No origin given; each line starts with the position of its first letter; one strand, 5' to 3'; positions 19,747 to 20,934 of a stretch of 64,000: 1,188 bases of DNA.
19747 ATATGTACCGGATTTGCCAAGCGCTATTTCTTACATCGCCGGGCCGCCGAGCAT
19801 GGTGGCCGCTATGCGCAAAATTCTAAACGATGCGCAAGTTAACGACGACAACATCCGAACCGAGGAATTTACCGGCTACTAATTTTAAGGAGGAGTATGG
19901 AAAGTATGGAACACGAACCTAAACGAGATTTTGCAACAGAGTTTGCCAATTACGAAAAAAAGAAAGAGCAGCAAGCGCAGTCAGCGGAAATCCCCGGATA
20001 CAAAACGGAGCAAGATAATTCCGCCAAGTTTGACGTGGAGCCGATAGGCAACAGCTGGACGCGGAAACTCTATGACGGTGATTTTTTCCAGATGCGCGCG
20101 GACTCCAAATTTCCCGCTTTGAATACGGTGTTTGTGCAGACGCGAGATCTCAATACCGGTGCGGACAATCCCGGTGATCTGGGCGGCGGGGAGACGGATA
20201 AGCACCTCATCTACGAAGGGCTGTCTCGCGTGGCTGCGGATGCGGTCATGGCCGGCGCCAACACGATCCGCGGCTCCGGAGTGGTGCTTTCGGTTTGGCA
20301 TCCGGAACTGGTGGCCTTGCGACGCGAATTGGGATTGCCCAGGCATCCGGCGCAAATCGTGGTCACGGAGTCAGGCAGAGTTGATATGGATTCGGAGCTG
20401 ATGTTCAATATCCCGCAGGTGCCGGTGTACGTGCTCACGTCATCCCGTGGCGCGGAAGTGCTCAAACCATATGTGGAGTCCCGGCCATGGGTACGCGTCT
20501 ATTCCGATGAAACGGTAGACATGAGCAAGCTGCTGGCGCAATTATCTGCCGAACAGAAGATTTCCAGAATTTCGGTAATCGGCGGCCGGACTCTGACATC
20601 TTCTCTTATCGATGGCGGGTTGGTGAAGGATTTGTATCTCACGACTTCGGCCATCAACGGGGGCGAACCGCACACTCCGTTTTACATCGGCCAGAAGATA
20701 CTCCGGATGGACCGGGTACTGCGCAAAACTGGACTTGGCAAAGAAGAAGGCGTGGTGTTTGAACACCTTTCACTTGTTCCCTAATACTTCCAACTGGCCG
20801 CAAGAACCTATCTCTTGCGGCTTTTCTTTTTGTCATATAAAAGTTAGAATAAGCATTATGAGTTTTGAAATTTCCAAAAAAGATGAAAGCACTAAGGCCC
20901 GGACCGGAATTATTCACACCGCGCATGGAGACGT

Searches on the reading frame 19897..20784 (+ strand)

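Call 85: search_protein_families(library=pfam, proteins=[window:19897-20784:+], max_evalue=0.001)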
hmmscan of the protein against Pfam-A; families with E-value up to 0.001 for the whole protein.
window:19897-20784:+ (295 aa): 1 family
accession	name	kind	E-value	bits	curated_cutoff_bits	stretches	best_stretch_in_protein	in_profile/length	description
PF01872.23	RibD_C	-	2.8e-13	50.6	24.1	1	111-267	38-176/197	RibD C-terminal domain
